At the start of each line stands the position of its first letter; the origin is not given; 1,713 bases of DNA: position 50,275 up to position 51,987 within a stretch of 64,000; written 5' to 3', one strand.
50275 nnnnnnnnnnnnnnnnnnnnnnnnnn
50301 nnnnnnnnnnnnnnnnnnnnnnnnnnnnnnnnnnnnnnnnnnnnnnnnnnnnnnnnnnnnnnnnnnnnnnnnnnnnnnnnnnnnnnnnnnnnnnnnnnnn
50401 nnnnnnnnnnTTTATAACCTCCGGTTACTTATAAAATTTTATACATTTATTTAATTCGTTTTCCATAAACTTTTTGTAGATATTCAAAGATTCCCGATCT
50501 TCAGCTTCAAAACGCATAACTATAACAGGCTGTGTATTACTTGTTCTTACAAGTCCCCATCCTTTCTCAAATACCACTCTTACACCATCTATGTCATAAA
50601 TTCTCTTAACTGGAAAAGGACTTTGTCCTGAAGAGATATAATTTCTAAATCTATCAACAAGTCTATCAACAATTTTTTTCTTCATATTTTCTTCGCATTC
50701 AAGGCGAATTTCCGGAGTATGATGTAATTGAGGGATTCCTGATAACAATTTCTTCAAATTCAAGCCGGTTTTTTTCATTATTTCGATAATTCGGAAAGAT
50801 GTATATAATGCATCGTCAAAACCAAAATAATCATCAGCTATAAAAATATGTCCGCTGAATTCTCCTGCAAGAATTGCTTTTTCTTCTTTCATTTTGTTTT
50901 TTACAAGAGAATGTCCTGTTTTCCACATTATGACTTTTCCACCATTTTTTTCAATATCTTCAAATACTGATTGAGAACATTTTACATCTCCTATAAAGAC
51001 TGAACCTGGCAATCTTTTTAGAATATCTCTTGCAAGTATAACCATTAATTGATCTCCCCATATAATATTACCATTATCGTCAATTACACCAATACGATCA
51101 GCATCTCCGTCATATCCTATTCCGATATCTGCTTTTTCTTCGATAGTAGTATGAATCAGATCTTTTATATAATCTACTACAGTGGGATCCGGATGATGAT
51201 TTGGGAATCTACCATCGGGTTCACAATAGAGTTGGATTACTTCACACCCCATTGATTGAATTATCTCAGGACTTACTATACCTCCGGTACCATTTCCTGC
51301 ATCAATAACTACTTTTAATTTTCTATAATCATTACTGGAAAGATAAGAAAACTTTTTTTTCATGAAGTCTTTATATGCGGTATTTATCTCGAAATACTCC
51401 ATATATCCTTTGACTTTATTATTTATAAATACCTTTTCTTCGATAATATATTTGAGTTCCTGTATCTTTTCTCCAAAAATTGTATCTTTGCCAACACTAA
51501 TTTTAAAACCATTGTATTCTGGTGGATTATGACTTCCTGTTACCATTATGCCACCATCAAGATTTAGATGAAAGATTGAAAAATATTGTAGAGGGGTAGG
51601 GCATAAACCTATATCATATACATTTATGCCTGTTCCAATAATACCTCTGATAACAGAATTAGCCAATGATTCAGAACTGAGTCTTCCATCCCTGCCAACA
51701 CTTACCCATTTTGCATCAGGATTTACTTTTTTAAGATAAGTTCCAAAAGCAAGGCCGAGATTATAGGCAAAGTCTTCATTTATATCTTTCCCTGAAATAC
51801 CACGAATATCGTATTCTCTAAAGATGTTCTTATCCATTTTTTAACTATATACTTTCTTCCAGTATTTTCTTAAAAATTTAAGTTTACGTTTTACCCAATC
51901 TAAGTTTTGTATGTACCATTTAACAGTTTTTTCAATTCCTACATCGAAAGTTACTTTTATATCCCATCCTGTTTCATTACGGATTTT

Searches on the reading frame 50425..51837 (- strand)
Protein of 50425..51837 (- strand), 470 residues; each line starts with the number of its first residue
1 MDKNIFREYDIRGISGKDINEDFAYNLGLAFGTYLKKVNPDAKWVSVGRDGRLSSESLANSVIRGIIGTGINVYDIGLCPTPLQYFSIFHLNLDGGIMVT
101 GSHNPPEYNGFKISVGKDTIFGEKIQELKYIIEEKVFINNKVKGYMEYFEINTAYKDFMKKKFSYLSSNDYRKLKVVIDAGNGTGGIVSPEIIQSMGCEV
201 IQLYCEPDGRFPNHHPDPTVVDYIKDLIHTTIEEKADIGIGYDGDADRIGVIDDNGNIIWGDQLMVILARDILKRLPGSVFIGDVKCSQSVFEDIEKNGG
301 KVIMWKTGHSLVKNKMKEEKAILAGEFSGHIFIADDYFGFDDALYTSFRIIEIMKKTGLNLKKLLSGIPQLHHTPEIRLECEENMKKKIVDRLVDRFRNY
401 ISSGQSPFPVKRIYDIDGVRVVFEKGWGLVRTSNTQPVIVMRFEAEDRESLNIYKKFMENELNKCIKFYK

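Call 37: search_protein_families(library=ncbifam, proteins=[window:50425-51837:-], max_evalue=0.00001)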
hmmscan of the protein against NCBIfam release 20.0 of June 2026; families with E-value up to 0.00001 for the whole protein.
window:50425-51837:- (470 aa): 6 families
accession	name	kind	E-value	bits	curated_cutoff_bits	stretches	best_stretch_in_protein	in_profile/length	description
NF046027.1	PhglucPhmanMutPgmG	equivalog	6.1e-146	486.7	600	1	2-464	6-452/460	phosphoglucomutase/phosphomannomutase PgmG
TIGR03990.1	Arch_GlmM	equivalog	4.5e-109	365.3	439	1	4-453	2-435/444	phosphoglucosamine mutase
NF007088.0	PRK09542.1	equivalog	8.4e-82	275.6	618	1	4-453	10-444/456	phosphomannomutase/phosphoglucomutase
NF011943.0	PRK15414.1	subfamily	3.7e-68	230.6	801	1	5-452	6-441/456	phosphomannomutase CpsG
TIGR01455.1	glmM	equivalog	1.8e-66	224.7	447.55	1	11-451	6-429/442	phosphoglucosamine mutase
NF005737.0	PRK07564.1-1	equivalog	1.5e-09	37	378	1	42-271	50-305/543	alpha-D-glucose phosphate-specific phosphoglucomutase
